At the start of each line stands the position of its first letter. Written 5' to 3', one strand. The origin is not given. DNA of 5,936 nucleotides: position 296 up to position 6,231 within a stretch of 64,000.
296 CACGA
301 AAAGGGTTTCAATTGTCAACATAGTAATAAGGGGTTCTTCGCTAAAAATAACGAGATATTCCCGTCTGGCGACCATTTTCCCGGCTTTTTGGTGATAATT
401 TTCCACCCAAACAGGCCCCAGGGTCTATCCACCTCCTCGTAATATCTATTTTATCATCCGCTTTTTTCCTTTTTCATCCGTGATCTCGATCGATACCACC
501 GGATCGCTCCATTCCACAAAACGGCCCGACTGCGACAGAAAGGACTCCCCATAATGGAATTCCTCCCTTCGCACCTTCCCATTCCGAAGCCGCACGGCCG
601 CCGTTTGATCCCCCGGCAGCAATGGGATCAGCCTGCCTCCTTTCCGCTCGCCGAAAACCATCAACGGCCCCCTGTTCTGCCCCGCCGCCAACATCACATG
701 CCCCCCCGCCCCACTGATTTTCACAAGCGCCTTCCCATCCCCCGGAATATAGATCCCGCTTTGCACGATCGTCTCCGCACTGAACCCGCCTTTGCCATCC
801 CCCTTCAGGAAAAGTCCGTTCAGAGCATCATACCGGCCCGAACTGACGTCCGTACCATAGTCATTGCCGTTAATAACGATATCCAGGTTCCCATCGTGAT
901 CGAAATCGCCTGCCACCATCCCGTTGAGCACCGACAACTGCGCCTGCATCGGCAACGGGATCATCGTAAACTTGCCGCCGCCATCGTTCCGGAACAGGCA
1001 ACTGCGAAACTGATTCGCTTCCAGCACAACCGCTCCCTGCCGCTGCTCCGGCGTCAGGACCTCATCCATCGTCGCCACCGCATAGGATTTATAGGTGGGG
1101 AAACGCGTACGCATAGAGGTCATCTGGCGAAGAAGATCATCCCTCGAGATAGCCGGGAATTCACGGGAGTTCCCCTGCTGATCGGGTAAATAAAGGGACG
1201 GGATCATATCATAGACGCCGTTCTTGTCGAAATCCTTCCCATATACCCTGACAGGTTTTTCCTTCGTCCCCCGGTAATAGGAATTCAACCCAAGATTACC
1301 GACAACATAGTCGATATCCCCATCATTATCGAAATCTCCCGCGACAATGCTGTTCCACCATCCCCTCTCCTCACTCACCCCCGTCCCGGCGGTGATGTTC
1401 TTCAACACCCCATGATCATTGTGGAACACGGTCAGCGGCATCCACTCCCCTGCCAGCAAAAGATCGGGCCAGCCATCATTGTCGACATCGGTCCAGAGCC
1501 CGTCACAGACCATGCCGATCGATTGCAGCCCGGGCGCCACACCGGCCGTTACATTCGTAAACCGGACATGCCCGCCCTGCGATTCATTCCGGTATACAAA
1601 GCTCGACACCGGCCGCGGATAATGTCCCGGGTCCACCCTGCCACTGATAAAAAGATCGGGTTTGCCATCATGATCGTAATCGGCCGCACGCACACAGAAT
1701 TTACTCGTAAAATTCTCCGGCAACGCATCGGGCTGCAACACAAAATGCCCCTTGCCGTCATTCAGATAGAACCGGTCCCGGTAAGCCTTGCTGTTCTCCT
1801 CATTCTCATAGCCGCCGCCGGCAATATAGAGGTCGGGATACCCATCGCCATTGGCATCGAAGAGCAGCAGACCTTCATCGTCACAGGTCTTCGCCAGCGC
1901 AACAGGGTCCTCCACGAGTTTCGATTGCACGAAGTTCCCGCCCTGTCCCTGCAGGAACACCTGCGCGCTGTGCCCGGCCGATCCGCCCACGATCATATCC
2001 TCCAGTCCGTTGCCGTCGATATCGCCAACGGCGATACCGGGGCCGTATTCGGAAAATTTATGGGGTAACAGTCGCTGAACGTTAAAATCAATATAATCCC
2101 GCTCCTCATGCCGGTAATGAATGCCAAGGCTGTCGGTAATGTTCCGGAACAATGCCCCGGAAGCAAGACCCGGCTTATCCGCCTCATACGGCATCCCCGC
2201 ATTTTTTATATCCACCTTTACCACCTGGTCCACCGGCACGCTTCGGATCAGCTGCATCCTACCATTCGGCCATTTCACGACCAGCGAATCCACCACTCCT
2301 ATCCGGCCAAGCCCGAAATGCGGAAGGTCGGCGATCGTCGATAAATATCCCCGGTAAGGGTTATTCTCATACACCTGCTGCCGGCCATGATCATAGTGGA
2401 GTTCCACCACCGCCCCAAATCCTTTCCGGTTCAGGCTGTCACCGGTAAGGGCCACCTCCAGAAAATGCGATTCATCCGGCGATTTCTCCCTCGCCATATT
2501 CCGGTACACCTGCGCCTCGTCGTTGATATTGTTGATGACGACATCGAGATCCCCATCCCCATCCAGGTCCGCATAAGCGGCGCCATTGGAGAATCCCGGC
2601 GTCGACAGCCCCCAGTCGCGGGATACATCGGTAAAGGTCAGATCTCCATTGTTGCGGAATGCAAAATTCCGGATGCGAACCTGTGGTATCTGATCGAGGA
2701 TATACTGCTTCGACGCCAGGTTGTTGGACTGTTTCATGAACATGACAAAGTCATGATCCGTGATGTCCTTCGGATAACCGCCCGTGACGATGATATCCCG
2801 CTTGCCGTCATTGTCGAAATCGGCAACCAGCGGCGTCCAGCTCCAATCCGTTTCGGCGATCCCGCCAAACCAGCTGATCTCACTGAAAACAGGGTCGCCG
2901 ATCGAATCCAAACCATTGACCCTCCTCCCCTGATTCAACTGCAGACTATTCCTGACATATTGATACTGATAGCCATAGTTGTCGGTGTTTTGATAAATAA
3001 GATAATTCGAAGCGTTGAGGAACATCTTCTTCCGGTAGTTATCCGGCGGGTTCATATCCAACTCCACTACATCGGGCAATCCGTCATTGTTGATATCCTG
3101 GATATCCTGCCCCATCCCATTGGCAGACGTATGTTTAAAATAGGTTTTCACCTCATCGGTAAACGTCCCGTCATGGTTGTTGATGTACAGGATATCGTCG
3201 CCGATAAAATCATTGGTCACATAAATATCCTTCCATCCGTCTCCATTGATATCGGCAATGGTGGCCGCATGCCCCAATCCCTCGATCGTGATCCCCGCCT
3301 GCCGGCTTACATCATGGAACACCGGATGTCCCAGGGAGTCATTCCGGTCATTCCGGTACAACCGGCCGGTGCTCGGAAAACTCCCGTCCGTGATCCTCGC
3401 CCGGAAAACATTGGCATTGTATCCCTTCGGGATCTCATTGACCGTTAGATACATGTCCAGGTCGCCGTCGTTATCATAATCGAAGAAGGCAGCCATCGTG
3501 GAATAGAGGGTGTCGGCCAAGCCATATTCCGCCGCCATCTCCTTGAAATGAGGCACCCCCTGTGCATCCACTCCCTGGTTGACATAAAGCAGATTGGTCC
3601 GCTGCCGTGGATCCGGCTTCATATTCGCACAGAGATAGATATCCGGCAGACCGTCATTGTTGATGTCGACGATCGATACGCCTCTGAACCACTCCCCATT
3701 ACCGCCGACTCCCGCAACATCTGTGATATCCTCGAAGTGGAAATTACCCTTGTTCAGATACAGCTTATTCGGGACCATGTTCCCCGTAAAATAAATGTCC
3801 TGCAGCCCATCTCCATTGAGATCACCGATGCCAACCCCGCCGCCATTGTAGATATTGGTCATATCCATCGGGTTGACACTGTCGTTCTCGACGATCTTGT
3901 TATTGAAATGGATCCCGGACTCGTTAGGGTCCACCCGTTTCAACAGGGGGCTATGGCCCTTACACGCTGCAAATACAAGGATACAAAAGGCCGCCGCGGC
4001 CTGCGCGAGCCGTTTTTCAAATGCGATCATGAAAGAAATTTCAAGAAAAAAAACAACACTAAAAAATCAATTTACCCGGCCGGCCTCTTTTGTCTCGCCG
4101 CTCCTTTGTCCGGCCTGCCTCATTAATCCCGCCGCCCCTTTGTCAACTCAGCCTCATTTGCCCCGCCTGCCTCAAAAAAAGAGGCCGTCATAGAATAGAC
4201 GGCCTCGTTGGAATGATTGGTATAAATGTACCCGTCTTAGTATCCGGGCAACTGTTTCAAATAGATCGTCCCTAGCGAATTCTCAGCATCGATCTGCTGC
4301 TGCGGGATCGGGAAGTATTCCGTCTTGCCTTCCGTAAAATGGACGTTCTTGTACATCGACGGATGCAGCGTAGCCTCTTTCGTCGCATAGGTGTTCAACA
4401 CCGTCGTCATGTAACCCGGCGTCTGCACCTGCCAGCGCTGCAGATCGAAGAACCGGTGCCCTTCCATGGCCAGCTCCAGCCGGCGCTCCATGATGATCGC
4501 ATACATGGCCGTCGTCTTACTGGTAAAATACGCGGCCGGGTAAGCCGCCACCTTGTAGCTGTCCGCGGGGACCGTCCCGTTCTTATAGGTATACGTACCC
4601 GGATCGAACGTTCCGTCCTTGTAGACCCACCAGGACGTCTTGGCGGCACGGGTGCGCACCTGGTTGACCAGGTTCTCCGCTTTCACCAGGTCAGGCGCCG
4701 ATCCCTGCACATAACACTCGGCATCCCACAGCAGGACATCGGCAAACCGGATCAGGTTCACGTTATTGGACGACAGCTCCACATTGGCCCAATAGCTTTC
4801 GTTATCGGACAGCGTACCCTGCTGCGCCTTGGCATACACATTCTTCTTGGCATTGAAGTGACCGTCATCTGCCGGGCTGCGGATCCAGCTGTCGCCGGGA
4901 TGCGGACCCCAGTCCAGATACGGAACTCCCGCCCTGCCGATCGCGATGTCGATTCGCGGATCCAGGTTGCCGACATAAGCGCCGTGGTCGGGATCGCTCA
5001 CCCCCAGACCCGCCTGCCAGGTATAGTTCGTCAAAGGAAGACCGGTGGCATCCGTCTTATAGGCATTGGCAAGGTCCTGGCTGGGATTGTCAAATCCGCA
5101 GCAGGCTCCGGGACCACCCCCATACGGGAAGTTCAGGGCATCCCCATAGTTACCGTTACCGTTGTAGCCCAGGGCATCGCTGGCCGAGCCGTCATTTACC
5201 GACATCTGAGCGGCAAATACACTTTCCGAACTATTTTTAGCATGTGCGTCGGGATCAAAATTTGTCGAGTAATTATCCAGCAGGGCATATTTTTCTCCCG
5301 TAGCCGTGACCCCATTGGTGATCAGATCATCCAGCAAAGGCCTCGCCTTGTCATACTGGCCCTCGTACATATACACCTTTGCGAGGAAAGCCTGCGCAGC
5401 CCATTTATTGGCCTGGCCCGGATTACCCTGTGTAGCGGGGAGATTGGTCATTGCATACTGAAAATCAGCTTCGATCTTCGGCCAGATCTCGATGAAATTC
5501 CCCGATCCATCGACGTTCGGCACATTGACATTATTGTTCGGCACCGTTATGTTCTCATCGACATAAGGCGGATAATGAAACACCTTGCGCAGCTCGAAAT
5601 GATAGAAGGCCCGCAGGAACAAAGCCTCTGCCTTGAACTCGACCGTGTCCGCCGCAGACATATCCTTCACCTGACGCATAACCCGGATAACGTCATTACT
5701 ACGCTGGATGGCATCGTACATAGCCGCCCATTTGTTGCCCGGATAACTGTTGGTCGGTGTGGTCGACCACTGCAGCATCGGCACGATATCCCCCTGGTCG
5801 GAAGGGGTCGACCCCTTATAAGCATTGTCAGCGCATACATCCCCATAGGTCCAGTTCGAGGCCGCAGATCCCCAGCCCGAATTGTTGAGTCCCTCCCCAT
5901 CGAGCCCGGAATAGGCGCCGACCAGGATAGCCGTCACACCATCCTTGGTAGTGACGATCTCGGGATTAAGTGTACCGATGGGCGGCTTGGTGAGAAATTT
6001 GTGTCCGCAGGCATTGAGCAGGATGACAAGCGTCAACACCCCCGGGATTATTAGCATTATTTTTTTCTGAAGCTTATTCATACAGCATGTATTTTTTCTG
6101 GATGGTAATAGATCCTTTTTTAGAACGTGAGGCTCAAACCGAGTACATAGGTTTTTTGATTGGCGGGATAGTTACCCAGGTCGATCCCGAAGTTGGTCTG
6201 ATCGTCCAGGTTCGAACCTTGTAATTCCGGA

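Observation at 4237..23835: Hydrolase-free PUL: SusC/SusD next to a full oxidative (3-keto) glycoside-cleavage gene set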

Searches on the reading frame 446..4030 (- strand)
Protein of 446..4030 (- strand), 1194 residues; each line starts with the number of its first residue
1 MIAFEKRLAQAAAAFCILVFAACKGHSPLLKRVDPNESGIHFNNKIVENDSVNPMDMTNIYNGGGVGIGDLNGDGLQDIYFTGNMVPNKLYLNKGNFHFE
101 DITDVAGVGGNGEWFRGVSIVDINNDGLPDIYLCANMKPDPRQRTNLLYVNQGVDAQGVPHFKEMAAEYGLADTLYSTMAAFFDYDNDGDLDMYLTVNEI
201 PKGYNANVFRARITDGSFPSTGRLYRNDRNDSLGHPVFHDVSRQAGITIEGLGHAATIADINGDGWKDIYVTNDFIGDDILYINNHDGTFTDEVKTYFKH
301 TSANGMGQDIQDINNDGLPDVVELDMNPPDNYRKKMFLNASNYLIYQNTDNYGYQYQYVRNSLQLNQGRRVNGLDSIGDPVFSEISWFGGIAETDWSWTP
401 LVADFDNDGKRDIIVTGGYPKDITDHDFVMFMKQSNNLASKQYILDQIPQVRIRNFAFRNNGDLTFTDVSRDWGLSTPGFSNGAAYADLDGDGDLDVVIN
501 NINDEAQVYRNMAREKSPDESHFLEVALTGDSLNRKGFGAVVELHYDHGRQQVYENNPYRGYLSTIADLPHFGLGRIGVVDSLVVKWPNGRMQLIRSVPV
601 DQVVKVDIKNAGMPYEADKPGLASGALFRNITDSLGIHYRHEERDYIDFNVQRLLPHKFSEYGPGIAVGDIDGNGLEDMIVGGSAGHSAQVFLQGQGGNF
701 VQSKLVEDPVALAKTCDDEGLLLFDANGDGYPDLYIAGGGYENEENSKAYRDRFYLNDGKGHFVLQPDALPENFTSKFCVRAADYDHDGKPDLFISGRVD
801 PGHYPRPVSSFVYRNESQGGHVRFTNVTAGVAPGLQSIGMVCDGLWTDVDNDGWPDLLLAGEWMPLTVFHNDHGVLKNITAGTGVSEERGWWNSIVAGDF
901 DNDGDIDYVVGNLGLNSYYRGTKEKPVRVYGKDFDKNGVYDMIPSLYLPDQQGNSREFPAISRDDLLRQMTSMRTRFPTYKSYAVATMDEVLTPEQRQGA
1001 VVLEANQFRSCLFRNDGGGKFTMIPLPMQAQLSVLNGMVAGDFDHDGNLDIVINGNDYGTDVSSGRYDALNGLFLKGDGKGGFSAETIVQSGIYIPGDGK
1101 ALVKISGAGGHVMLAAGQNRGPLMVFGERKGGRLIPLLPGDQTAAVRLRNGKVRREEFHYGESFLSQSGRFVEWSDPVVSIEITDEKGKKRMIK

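Call 3: search_protein_families(library=pfam, proteins=[window:446-4030:-])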
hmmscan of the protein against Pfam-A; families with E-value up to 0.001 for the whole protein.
window:446-4030:- (1194 aa): 3 families
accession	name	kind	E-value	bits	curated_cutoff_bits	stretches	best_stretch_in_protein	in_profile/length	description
PF13517.12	FG-GAP_3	-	2.7e-71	236.5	26.9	9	70-132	1-60/61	FG-GAP-like repeat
PF01839.29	FG-GAP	-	2.2e-23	82.1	22.1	0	398-416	3-21/37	FG-GAP repeat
PF07593.17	UnbV_ASPIC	-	3.7e-17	62.4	23.4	1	537-604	1-67/68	ASPIC and UnbV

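Call 91: search_solved_structures(query=window:446-4030:-, max_evalue=0.001)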
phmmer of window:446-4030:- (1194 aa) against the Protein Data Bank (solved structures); distinct sequences matched with E-value up to 0.001: 1.
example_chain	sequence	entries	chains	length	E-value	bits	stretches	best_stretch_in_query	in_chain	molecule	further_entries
9etn_A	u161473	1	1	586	4.2e-15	58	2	56-196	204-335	Cartilage acidic protein 1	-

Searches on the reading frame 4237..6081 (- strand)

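Call 3: search_protein_families(library=pfam, proteins=[window:4237-6081:-])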
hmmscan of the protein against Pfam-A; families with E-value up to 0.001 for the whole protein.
window:4237-6081:- (614 aa): 2 families
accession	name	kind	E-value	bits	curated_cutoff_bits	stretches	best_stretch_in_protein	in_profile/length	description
PF07980.17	SusD_RagB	-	2.8e-33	116.3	23.1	1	286-614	2-297/297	SusD family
PF14322.12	SusD-like_3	-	1.7e-19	71.2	27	1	75-238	40-191/191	Starch-binding associating with outer membrane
